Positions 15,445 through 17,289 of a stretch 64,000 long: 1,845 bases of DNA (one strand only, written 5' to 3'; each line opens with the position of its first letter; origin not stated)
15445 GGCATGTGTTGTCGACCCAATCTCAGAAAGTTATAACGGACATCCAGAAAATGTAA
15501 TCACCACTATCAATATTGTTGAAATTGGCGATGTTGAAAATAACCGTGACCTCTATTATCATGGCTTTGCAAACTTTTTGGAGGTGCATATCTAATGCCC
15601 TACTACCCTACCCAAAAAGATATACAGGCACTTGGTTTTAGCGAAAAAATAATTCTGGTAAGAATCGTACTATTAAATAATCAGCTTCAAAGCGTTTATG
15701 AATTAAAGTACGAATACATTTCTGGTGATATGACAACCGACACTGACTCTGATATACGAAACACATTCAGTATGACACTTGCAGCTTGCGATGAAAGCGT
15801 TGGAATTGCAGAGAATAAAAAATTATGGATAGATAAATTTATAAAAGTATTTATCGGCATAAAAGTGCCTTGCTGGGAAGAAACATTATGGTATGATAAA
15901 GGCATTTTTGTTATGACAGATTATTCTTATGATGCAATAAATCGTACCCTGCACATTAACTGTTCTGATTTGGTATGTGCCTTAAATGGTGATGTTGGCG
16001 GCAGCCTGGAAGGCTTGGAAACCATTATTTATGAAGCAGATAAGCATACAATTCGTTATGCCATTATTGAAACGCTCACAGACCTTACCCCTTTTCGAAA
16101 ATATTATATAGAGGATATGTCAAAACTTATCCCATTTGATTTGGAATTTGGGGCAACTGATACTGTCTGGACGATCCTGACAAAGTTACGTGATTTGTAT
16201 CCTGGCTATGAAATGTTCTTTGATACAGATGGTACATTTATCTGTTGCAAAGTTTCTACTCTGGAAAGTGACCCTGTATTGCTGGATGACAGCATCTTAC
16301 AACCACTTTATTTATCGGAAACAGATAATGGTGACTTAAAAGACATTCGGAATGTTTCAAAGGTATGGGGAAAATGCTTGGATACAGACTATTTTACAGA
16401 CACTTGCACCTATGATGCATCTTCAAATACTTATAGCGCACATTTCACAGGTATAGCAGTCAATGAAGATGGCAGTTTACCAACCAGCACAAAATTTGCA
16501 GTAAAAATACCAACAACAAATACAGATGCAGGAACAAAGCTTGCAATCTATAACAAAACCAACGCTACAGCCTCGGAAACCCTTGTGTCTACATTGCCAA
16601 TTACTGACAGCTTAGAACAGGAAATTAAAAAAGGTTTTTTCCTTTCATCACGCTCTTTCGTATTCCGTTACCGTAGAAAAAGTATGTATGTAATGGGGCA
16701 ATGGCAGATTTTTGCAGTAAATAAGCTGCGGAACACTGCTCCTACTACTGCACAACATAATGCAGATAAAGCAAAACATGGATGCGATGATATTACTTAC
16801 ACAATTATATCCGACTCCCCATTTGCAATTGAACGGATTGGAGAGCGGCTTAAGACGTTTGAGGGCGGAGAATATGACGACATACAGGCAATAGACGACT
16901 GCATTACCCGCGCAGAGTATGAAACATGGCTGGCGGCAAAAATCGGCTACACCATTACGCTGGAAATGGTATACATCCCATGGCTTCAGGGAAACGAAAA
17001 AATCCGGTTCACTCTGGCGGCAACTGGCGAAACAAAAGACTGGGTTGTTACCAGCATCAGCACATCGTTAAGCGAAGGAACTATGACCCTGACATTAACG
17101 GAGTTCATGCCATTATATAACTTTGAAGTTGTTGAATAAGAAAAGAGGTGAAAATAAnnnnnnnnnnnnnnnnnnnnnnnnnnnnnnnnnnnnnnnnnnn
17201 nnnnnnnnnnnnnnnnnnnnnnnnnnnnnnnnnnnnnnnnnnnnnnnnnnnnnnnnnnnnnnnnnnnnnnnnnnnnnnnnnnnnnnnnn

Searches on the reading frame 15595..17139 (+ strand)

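Call 61: search_protein_families(library=pfam, proteins=[window:15595-17139:+], max_evalue=0.001)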
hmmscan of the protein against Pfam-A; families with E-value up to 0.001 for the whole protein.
window:15595-17139:+ (514 aa): 2 families
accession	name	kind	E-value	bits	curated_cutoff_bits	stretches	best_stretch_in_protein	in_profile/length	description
PF16467.10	DUF5048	-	1.4e-27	96.2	32.3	1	407-508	1-103/103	Domain of unknown function (DUF5048)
PF03293.19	Pox_RNA_pol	-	0.00085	19.5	25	0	68-136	47-114/160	Poxvirus DNA-directed RNA polymerase, 18 kD subunit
